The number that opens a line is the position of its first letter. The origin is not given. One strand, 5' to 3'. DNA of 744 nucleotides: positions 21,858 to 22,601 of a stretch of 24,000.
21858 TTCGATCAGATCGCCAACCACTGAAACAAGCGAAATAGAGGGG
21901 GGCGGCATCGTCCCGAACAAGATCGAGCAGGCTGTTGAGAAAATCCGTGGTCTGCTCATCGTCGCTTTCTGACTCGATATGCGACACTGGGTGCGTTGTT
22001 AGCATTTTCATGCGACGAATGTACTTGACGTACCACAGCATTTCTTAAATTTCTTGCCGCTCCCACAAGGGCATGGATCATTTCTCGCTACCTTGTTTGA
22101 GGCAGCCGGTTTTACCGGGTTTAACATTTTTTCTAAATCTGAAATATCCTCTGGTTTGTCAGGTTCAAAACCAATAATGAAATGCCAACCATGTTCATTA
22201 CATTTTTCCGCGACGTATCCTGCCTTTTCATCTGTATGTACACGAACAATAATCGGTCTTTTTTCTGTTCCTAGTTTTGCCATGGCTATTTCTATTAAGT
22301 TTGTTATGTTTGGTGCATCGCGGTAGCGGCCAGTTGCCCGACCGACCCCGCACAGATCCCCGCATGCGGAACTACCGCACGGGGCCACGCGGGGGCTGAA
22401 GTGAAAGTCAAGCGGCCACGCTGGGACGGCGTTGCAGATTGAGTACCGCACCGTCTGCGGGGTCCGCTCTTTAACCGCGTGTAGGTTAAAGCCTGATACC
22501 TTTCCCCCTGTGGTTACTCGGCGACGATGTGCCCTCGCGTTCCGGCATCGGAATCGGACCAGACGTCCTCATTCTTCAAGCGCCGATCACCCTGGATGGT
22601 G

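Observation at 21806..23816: A 2.0-kb low-GC gene island splits the otherwise tightly coupled moxR-DUF58-bat operon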

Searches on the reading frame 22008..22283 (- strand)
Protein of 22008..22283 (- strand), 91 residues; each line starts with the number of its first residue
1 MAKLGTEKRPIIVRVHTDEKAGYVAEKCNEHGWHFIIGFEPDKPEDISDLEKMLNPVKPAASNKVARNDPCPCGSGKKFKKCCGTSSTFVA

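Call 8: search_protein_families(library=pfam, proteins=[window:22008-22283:-], max_evalue=0.1)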
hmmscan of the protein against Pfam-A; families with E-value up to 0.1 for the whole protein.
window:22008-22283:- (91 aa): 1 family
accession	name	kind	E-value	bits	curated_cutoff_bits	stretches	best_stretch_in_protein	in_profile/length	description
PF02810.21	SEC-C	-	2e-11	44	20.4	1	67-84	1-18/19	SEC-C motif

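Call 23: search_protein_families(library=ncbifam, proteins=[window:22008-22283:-], max_evalue=0.01)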
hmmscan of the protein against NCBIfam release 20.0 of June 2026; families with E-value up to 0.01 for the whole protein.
window:22008-22283:- (91 aa): 9 families
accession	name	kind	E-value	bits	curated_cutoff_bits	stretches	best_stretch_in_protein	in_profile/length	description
TIGR04102.1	SWIM_PBPRA1643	hypoth_equivalog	2.4e-22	79.4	68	1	2-84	25-108/108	PBPRA1643 family SWIM/SEC-C metal-binding motif protein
NF002592.0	PRK02250.1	equivalog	1.6e-12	47.9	158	1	18-84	109-167/167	hypothetical protein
NF004088.0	PRK05590.1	equivalog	4.4e-12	46.7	140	1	57-85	136-165/166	hypothetical protein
NF007704.0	PRK10396.1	equivalog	1.6e-09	38.1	149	1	53-83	191-219/221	hypothetical protein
NF002449.0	PRK01617.1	equivalog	9.5e-09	35.8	141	1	63-84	132-153/154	hypothetical protein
NF001213.0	PRK00183.1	equivalog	1.4e-08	34.9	158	1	57-85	126-154/157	hypothetical protein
NF002486.0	PRK01752.1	equivalog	5.1e-05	23.3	120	1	67-85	137-155/157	YchJ family protein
NF003262.0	PRK04233.1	equivalog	0.001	19.2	204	1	66-85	5-24/129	hypothetical protein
NF008970.0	PRK12318.1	equivalog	0.0017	17.6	267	1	66-83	2-19/291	methionyl aminopeptidase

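Call 43: find_homologous_proteins(query=window:22008-22283:-, max_evalue=0.00001)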
Query window:22008-22283:- (91 aa): 1224 proteins with E <= 0.00001 among 1308 candidates; the best 120 are listed.
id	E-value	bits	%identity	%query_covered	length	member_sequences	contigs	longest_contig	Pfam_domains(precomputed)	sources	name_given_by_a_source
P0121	1.9e-57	210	100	100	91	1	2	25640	PF02810.22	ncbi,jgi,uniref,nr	ncbi:PBPRA1643 family SWIM/SEC-C metal-binding motif protein [uncultured Thiocystis sp.]|jgi:SWIM/SE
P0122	7.0e-50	185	89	100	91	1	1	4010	PF02810.22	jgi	jgi:SWIM/SEC-C metal-binding protein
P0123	4.3e-48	180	86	100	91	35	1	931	PF02810.22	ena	-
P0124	5.1e-47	176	84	100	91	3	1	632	PF02810.22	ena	-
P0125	5.4e-47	176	82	100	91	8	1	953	PF02810.22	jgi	jgi:SWIM/SEC-C metal-binding protein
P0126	1.3e-46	175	81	100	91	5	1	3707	PF02810.22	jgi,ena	-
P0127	6.5e-46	173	84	100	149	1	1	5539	PF02810.22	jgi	jgi:SWIM/SEC-C metal-binding protein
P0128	9.9e-46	172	80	100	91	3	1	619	PF02810.22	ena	-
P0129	1.5e-45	171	81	100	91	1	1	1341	PF02810.22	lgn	-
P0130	1.9e-45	171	80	100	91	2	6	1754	PF02810.22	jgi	jgi:SWIM/SEC-C metal-binding protein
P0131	2.3e-45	171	80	100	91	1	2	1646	PF02810.22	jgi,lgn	-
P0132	3.2e-45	170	79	100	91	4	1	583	PF02810.22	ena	-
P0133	3.5e-45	170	80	100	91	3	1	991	PF02810.22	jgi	jgi:SWIM/SEC-C metal-binding protein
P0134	8.9e-45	169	78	100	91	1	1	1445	PF02810.22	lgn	-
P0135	1.1e-44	169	78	100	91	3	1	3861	PF02810.22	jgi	jgi:SWIM/SEC-C metal-binding protein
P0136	1.3e-44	168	79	100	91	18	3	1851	PF02810.22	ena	-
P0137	1.4e-44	168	78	100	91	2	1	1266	PF02810.22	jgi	jgi:SWIM/SEC-C metal-binding protein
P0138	1.5e-44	168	80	100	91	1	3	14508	PF02810.22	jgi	jgi:SWIM/SEC-C metal-binding protein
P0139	1.8e-44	168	78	100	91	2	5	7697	PF02810.22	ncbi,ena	-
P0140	1.8e-44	168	80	100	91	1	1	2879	PF02810.22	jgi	-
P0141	2.2e-44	168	82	96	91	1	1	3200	PF02810.22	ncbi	-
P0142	2.8e-44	167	78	100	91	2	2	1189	PF02810.22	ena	-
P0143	3.5e-44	167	79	100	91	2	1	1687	PF02810.22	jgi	jgi:SWIM/SEC-C metal-binding protein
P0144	3.8e-44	167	79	100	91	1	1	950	PF02810.22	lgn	-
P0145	4.0e-44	167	81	93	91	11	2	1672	PF02810.22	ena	-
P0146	5.0e-44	167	78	100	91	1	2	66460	PF02810.22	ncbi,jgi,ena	-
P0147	6.3e-44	166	78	100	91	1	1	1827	PF02810.22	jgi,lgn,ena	-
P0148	7.8e-44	166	79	100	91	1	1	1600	PF02810.22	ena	-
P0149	8.6e-44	166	80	96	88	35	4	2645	PF02810.22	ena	-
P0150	8.8e-44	166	79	100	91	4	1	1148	PF02810.22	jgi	-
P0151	1.7e-43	165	79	100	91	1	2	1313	PF02810.22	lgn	-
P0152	1.7e-43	165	77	100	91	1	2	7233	PF02810.22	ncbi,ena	-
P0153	1.8e-43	165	77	100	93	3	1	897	PF02810.22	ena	-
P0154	2.1e-43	165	79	96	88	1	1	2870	PF02810.22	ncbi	-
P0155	2.2e-43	164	76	100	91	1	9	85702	PF02810.22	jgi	jgi:SWIM/SEC-C metal-binding protein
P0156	2.5e-43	164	78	100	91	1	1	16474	PF02810.22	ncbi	ncbi:MAG: PBPRA1643 family SWIM/SEC-C metal-binding motif protein [bacterium]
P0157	3.0e-43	164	80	95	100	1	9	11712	PF02810.22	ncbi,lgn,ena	-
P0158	3.0e-43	164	76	100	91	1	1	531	PF02810.22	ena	-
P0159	3.7e-43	164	78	100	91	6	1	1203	PF02810.22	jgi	-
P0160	4.9e-43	163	78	96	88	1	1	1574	PF02810.22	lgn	-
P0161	5.7e-43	163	77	100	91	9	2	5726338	PF02810.22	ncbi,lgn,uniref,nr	ncbi:MAG: SEC-C domain-containing protein [Thiocapsa sp.]|uniref:PBPRA1643 family SWIM/SEC-C metal-b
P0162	6.8e-43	163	78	100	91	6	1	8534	PF02810.22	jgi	-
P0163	7.0e-43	163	79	95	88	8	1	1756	PF02810.22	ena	-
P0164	7.0e-43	163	77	100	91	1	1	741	PF02810.22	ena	-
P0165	8.8e-43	163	77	96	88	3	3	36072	PF02810.22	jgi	jgi:SWIM/SEC-C metal-binding protein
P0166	9.4e-43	162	78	97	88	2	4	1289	PF02810.22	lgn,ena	-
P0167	1.1e-42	162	77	96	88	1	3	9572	PF02810.22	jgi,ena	-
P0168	1.4e-42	162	77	97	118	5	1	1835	PF02810.22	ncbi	-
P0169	1.5e-42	162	76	96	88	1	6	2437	PF02810.22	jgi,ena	-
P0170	1.5e-42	162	77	100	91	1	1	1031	PF02810.22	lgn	-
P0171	1.8e-42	162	82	93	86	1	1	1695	PF02810.22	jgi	jgi:SWIM/SEC-C metal-binding protein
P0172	1.9e-42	162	75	100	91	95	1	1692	PF02810.22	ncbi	-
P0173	2.3e-42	161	75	100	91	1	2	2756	PF02810.22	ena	-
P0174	2.7e-42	161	76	100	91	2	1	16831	PF02810.22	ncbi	-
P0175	3.0e-42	161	75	100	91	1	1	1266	PF02810.22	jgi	jgi:SWIM/SEC-C metal-binding protein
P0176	4.0e-42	160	81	93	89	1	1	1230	PF02810.22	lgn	-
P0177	4.1e-42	160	75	100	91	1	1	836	PF02810.22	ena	-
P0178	4.5e-42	160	76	98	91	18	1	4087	PF02810.22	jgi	jgi:SWIM/SEC-C metal-binding protein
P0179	4.5e-42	160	76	100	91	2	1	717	PF02810.22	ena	-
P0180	5.4e-42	160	78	97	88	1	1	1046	PF02810.22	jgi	jgi:SWIM/SEC-C metal-binding protein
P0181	5.5e-42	160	76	98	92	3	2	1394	PF02810.22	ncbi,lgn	-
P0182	6.2e-42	160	75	100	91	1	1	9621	PF02810.22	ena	-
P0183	8.0e-42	159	76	93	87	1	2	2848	PF02810.22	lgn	-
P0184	8.0e-42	159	77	95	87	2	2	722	PF02810.22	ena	-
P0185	8.4e-42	159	79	93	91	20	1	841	PF02810.22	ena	-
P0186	9.2e-42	159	76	96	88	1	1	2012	PF02810.22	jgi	jgi:SWIM/SEC-C metal-binding protein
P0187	9.3e-42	159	76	96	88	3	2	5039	PF02810.22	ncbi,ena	-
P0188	9.3e-42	159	76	97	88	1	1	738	PF02810.22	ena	-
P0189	9.6e-42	159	78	100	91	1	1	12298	PF02810.22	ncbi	-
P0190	1.2e-41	159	75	100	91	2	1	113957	PF02810.22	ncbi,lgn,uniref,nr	ncbi:zinc chelation protein SecC [Allochromatium palmeri]|uniref:Zinc chelation protein SecC n=2 Tax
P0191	1.4e-41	159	76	99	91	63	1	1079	PF02810.22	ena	-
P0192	1.5e-41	159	75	100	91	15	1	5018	PF02810.22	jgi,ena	jgi:SWIM/SEC-C metal-binding protein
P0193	2.1e-41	158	81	95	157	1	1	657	PF02810.22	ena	-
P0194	2.2e-41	158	79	96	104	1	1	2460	PF02810.22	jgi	jgi:SWIM/SEC-C metal-binding protein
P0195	2.4e-41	158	77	100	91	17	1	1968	PF02810.22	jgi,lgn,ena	-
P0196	2.7e-41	158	76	97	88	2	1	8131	PF02810.22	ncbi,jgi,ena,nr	ncbi:MAG: SEC-C metal-binding domain-containing protein [Desulfobacterium sp.]|nr:SEC-C metal-bindin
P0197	3.1e-41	158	75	96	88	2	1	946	PF02810.22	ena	-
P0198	3.4e-41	157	80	93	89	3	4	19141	PF02810.22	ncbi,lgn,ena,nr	ncbi:MAG: SEC-C domain-containing protein [Candidatus Marinimicrobia bacterium]|nr:SEC-C domain-cont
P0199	3.4e-41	157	77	100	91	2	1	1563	PF02810.22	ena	-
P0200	3.7e-41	157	76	100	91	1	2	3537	PF02810.22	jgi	jgi:SWIM/SEC-C metal-binding protein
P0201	4.3e-41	157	75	100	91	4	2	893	PF02810.22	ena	-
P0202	5.3e-41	157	80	92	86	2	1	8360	PF02810.22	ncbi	-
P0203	6.0e-41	157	74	97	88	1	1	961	PF02810.22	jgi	-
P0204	6.8e-41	157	79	93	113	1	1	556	PF02810.22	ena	-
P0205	7.1e-41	156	76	100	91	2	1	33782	PF02810.22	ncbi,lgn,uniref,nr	ncbi:hypothetical protein G3480_14530 [Thiorhodococcus mannitoliphagus]|uniref:Zinc chelation protei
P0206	8.0e-41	156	74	100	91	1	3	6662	PF02810.22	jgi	jgi:SWIM/SEC-C metal-binding protein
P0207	8.4e-41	156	77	92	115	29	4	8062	PF02810.22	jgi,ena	-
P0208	9.8e-41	156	77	95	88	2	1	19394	PF02810.22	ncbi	-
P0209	1.2e-40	156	76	95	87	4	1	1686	PF02810.22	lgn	-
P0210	1.2e-40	156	76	97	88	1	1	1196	PF02810.22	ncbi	-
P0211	1.2e-40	156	79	93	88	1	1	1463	PF02810.22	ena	-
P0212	1.3e-40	156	76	99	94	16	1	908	PF02810.22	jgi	-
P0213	1.4e-40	155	74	100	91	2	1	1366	PF02810.22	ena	-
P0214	1.5e-40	155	71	100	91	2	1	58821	PF02810.22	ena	-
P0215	1.7e-40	155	76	99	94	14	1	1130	PF02810.22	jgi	-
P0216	1.8e-40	155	75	96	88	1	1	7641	PF02810.22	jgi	-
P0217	1.8e-40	155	76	99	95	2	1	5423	PF02810.22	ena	-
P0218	1.8e-40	155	78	95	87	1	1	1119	PF02810.22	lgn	-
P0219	1.9e-40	155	73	100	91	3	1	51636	PF02810.22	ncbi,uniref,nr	ncbi:PBPRA1643 family SWIM/SEC-C metal-binding motif protein [Halomonas sp. 11-S5]|uniref:PBPRA1643 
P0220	2.0e-40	155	77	96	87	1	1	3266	PF02810.22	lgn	-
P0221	2.0e-40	155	75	100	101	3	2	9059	PF02810.22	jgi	-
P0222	2.1e-40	155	75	93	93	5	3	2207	PF02810.22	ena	-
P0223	2.2e-40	155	73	97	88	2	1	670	PF02810.22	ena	-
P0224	2.2e-40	155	73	100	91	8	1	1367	PF02810.22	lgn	-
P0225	2.5e-40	155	74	100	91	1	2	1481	PF02810.22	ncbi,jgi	jgi:SWIM/SEC-C metal-binding protein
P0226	2.8e-40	155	74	100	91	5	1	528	PF02810.22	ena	-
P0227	3.0e-40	154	73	95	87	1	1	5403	PF02810.22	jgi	jgi:SWIM/SEC-C metal-binding protein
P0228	3.1e-40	154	74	100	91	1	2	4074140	PF02810.22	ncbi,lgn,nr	ncbi:hypothetical protein D5085_07130 [Ectothiorhodospiraceae bacterium BW-2]|nr:hypothetical protei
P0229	3.3e-40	154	78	93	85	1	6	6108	PF02810.22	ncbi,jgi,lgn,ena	-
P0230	3.3e-40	154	73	97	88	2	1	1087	PF02810.22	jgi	-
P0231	3.3e-40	154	73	100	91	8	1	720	PF02810.22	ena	-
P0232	3.4e-40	154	72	98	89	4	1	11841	PF02810.22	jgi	jgi:SWIM/SEC-C metal-binding protein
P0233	3.7e-40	154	72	98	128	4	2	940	PF02810.22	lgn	-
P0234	3.8e-40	154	73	98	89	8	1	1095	PF02810.22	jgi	jgi:SWIM/SEC-C metal-binding protein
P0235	4.1e-40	154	77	95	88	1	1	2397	PF02810.22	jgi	-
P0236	4.3e-40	154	74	93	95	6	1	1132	PF02810.22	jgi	jgi:SWIM/SEC-C metal-binding protein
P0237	4.7e-40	154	74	97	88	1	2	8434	PF02810.22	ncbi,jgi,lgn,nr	ncbi:MAG: SEC-C domain-containing protein [Proteobacteria bacterium]|nr:SEC-C domain-containing prot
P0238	4.9e-40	154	79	92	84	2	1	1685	PF02810.22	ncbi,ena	-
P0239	4.9e-40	154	71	100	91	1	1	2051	PF02810.22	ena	-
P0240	5.0e-40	154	79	92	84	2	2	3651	PF02810.22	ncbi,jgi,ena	-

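Call 44: find_encoding_contigs(protein=P0121, flank=6000, max_places=4)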
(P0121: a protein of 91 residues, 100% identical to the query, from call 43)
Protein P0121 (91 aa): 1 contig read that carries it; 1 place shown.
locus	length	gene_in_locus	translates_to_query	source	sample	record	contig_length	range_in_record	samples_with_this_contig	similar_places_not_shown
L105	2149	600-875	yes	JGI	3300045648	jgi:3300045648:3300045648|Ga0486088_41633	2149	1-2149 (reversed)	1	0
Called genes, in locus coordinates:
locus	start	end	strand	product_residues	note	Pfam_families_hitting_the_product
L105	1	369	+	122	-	?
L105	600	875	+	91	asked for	PF02810:SEC-C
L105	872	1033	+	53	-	-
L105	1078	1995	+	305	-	PF01882:DUF58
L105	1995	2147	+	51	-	?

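Call 45: find_encoding_contigs(protein=P0122, flank=4000, max_places=2)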
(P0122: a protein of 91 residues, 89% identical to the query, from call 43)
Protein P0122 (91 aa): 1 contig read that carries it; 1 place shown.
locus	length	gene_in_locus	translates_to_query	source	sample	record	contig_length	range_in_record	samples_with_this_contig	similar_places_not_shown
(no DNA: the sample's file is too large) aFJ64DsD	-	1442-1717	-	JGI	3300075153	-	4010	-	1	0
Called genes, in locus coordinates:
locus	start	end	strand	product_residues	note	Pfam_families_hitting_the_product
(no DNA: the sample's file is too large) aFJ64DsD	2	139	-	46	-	?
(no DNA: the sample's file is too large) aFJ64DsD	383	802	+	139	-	PF02810:SEC-C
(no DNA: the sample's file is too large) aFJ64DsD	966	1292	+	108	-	-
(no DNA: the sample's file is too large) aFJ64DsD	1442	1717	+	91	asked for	PF02810:SEC-C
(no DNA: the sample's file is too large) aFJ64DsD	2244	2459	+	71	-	-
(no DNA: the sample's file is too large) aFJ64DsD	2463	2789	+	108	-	PF07798:CCDC90-like (weak)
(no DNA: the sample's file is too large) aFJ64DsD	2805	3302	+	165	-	-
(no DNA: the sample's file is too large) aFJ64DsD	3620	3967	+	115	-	-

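Call 46: find_encoding_contigs(protein=P0155, flank=4000, max_places=6)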
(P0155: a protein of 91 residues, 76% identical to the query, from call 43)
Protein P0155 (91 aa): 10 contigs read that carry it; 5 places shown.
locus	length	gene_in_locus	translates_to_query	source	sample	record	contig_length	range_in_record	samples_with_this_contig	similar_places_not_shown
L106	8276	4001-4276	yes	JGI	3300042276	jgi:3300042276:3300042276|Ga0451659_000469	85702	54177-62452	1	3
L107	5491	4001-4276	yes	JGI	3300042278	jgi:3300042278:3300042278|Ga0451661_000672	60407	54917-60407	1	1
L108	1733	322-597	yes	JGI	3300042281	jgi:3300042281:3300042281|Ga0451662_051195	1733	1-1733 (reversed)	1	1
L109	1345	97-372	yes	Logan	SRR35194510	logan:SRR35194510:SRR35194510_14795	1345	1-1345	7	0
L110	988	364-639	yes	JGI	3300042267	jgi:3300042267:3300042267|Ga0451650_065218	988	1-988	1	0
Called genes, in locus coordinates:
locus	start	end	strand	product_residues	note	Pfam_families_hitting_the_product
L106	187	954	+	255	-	-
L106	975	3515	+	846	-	-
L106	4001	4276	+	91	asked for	PF02810:SEC-C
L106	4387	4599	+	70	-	-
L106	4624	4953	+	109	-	PF00583:Acetyltransf_1 (weak), PF13302:Acetyltransf_3 (weak)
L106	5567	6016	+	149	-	-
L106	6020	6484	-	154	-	-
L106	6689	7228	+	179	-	PF04186:FxsA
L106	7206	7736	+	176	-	-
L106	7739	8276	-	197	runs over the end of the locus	-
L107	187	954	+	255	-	-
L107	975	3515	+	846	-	-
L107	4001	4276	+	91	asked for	PF02810:SEC-C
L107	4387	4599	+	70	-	-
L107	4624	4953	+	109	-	PF00583:Acetyltransf_1 (weak), PF13302:Acetyltransf_3 (weak)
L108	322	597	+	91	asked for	PF02810:SEC-C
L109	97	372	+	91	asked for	PF02810:SEC-C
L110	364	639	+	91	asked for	PF02810:SEC-C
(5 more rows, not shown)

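Call 68: search_protein_families(library=padloc, proteins=[window:22008-22283:-], max_evalue=0.01)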
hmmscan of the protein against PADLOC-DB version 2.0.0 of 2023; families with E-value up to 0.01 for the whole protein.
window:22008-22283:- (91 aa): 8 families
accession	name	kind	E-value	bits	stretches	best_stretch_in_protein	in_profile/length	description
PDLC00865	E2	-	1.6e-08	32.2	1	29-86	135-191/219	E2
PDLC04917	PDC-S12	-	2.6e-08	32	1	60-83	193-216/218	-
PDLC00872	E2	-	1.1e-07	29.6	1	46-85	148-188/216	E2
PDLC00833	E1-E2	-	1.1e-07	29.5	1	47-86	153-193/222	E1-E2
PDLC00871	E2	-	7.2e-07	27.1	1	19-85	125-190/241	E2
PDLC00870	E2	-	0.00065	17.8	1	47-85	153-191/223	E2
PDLC00861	E2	-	0.0039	14.7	1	67-85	178-196/232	E2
PDLC00859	E2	-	0.0087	13.6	1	61-82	169-190/221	E2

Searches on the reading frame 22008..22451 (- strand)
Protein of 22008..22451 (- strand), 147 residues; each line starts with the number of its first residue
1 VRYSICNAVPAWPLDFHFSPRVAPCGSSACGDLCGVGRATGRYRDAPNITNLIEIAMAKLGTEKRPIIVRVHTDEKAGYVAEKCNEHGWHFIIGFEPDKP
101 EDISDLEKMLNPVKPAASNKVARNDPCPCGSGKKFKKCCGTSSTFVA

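Call 8: search_protein_families(library=pfam, proteins=[window:22008-22451:-], max_evalue=0.1)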
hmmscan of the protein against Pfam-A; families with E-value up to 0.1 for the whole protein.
window:22008-22451:- (147 aa): 1 family
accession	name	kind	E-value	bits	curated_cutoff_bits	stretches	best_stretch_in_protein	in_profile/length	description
PF02810.21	SEC-C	-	6.1e-11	42.4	20.4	1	123-140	1-18/19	SEC-C motif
